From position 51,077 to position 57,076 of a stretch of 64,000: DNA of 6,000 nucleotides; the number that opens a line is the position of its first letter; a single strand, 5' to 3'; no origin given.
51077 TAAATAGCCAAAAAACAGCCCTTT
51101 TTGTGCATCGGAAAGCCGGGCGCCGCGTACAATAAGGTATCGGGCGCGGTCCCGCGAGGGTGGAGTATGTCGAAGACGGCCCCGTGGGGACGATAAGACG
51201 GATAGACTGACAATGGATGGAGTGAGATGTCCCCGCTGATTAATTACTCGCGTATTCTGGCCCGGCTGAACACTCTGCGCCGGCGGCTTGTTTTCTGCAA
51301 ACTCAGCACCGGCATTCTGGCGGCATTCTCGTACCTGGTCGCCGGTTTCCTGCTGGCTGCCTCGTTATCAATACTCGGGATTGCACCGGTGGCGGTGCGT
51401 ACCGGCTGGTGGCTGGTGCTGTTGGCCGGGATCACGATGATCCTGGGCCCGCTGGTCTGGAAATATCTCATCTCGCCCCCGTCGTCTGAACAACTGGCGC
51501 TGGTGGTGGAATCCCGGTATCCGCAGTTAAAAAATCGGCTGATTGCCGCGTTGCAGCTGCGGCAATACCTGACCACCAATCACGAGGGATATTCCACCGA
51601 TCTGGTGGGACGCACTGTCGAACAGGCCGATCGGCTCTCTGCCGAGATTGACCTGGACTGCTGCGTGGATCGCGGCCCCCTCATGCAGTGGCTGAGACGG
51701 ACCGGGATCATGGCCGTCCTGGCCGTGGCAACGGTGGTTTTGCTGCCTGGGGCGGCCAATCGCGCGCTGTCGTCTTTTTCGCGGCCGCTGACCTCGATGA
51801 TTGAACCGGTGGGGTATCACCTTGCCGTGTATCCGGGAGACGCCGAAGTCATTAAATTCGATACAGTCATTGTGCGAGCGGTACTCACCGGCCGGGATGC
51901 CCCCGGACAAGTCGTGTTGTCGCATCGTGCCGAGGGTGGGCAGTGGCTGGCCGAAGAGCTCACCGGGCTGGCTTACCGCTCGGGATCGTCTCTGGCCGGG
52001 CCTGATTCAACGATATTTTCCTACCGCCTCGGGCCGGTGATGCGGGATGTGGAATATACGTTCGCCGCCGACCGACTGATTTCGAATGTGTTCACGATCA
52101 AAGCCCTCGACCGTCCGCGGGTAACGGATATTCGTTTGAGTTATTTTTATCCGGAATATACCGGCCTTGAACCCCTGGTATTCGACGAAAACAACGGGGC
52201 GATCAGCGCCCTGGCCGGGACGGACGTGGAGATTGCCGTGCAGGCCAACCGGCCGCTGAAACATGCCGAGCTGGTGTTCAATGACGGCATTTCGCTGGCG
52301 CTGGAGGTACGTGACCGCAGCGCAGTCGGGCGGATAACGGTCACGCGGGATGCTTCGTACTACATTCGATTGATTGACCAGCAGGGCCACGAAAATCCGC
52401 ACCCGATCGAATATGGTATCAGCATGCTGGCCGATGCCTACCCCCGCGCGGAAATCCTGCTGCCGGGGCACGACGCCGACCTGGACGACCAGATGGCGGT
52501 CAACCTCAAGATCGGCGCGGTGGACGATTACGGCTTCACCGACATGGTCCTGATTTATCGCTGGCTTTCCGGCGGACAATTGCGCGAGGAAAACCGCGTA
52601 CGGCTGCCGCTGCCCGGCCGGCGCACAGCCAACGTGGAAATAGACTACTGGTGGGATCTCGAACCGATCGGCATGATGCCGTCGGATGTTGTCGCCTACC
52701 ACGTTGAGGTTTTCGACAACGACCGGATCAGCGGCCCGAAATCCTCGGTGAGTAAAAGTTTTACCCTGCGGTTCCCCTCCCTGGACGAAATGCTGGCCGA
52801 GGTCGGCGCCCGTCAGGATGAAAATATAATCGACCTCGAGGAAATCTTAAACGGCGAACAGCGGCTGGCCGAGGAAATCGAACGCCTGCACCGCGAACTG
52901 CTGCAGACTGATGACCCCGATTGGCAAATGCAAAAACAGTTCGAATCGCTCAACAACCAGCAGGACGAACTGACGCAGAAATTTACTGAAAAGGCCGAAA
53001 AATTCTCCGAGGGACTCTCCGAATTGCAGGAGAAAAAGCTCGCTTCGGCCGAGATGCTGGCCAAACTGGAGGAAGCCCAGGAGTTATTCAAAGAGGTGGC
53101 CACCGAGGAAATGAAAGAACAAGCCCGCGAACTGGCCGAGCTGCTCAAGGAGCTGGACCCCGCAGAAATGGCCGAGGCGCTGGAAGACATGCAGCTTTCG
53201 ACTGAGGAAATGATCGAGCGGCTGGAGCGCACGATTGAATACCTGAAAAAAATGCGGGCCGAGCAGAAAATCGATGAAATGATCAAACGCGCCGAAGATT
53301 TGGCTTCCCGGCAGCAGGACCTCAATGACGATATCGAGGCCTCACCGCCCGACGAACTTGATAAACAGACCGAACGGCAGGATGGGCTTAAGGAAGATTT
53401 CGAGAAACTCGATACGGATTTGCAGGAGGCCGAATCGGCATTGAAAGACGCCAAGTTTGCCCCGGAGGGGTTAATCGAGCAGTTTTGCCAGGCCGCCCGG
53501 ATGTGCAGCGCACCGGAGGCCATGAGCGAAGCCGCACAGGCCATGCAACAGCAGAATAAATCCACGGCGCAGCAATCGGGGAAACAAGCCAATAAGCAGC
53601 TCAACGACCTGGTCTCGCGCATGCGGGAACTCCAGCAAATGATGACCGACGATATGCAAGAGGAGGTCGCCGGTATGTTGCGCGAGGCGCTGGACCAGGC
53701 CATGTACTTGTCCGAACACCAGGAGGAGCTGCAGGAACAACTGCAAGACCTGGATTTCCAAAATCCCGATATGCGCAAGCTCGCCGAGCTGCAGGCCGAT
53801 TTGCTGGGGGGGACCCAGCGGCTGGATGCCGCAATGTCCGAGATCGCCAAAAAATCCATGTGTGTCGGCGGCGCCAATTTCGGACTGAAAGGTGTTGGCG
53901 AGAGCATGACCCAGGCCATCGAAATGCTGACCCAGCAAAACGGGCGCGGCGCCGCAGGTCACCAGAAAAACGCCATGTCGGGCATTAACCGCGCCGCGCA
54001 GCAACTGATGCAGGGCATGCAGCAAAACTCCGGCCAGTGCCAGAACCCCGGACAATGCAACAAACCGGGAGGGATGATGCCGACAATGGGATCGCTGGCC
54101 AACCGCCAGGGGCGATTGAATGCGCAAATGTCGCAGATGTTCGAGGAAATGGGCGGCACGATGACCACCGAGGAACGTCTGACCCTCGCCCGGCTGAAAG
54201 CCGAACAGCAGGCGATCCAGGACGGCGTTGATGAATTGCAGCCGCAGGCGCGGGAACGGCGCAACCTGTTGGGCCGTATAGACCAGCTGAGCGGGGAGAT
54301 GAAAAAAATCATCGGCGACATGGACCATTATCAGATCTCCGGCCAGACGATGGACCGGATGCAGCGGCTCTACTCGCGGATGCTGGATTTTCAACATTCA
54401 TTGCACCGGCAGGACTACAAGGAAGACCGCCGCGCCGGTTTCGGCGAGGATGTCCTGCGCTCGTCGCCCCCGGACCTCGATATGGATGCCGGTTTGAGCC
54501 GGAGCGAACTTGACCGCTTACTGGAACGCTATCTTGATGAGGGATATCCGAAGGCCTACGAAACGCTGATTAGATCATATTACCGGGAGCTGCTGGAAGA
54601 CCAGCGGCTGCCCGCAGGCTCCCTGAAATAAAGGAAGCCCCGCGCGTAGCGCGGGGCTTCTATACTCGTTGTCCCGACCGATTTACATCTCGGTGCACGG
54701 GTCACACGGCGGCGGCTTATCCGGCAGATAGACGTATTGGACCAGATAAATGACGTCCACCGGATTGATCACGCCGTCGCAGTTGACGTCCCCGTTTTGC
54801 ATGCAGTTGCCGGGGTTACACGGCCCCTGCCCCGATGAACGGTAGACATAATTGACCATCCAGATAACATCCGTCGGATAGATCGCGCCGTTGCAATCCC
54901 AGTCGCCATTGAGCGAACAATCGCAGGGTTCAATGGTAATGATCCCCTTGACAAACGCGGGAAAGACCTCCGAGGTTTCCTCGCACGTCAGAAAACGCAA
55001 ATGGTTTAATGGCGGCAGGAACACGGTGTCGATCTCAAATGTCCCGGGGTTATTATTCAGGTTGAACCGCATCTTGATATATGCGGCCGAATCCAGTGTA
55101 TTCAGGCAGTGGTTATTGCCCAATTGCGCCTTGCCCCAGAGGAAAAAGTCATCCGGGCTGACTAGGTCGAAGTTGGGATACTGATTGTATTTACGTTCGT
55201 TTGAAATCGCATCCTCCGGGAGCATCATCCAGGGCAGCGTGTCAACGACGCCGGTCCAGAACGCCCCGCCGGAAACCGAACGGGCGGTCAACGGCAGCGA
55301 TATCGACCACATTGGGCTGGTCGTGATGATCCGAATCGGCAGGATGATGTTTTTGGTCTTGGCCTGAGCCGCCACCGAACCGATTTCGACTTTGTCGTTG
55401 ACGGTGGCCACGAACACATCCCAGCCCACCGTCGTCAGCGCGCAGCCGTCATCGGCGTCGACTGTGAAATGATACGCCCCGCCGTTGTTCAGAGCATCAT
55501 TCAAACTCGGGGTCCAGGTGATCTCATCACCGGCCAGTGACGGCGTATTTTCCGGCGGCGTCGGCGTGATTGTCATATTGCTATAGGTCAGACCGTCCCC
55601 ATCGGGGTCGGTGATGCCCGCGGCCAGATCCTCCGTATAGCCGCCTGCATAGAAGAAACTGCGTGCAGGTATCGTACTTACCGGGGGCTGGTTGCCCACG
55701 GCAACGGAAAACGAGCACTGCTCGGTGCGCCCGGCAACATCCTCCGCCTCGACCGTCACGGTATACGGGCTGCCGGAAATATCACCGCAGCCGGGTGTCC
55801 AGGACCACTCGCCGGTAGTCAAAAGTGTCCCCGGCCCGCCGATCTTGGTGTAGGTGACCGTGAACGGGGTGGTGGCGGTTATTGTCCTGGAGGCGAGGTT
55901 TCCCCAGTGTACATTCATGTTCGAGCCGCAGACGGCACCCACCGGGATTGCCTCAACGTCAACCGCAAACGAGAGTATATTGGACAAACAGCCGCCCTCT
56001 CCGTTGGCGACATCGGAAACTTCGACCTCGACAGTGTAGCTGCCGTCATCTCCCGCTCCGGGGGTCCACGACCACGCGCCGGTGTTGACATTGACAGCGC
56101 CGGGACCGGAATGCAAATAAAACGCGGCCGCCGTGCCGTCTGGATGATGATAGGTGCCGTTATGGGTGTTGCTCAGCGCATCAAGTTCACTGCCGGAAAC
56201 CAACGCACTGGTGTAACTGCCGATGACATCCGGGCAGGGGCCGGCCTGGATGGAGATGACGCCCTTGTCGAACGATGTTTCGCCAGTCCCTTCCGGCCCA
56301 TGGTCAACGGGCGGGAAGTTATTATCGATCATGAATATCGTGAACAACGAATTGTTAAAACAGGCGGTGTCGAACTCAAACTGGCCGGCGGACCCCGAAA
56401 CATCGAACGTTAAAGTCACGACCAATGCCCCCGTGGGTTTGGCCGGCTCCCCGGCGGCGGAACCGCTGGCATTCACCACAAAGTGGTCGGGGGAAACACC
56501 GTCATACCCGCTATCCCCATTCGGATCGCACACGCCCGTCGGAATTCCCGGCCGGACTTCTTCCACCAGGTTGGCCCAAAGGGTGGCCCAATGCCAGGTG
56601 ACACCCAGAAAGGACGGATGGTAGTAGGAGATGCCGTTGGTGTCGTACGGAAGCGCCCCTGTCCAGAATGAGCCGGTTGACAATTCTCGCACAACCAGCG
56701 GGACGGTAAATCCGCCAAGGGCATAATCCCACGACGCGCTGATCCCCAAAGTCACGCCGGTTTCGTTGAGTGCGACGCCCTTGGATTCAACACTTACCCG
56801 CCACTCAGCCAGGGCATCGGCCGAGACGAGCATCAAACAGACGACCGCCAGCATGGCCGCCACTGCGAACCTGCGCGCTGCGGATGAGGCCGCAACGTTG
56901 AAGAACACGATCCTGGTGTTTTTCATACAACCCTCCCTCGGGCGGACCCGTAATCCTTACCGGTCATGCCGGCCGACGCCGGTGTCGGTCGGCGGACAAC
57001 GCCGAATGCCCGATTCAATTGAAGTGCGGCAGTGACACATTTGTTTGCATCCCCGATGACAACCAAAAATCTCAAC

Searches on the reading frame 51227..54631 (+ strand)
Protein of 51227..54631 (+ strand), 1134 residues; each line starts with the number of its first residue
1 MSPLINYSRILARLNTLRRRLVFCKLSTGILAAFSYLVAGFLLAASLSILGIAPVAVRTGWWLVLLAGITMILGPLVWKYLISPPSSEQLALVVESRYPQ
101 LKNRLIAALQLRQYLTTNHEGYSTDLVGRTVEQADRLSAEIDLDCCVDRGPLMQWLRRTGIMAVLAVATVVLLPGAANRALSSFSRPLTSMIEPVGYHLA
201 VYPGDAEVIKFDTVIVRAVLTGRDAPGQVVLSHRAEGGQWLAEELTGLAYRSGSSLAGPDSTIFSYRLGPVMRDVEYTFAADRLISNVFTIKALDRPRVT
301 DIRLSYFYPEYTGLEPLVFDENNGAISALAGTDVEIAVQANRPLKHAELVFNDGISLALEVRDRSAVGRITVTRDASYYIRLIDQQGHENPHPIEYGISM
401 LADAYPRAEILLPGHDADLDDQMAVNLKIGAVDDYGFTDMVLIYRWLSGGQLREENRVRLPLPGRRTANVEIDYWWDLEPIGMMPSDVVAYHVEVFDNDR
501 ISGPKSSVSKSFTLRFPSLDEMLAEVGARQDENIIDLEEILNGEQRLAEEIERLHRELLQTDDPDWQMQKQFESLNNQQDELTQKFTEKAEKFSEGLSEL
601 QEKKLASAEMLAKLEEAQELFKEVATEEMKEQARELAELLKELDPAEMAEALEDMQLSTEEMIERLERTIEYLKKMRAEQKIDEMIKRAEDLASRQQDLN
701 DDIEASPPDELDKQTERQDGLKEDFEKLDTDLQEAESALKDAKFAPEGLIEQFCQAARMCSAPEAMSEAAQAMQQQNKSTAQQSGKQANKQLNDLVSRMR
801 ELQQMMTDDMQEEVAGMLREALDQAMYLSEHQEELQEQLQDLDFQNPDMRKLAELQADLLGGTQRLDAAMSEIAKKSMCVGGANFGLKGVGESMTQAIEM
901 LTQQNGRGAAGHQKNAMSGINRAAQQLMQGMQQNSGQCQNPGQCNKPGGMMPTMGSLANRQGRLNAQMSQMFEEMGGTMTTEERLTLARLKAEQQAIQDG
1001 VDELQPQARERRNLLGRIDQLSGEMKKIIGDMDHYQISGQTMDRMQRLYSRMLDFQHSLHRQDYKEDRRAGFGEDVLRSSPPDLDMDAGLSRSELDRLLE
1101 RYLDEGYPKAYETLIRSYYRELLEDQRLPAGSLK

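Call 81: search_protein_families(library=pfam, proteins=[window:51227-54631:+], max_evalue=0.00001)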
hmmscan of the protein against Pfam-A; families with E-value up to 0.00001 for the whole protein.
window:51227-54631:+ (1134 aa): 1 family
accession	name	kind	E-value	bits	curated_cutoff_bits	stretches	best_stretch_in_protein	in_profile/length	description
PF13779.11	DUF4175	-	1.2e-16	60.3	27.3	1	285-947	180-759/825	Domain of unknown function (DUF4175)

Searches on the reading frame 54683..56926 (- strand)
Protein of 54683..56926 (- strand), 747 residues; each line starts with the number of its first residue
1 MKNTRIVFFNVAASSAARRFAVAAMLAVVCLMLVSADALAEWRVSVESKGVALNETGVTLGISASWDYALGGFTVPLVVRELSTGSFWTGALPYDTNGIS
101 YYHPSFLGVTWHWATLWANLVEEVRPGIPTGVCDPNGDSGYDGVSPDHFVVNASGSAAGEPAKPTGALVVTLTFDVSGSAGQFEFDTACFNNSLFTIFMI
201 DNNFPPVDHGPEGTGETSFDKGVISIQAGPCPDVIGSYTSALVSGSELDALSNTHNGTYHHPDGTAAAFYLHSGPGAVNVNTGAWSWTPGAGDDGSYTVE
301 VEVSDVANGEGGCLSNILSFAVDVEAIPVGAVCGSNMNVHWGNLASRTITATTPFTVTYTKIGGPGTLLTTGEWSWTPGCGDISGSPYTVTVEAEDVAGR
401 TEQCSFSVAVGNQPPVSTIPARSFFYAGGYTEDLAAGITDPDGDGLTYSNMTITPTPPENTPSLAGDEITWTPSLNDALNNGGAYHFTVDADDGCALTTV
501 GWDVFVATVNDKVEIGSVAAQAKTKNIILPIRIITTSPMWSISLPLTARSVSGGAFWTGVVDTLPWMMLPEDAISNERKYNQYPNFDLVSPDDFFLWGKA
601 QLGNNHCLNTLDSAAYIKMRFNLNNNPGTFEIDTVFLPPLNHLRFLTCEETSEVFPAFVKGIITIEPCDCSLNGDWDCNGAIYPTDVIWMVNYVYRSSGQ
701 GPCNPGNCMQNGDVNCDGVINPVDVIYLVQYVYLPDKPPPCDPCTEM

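Call 81: search_protein_families(library=pfam, proteins=[window:54683-56926:-], max_evalue=0.00001)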
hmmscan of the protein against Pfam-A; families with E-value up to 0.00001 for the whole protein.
window:54683-56926:- (747 aa): 2 families
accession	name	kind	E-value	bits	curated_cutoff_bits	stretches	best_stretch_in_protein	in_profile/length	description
PF19077.6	Big_13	-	2.9e-09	37.8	27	0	277-308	56-88/102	Bacterial Ig-like domain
PF17963.7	Big_9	-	5.4e-08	34.1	23.6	0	429-498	18-81/89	Bacterial Ig domain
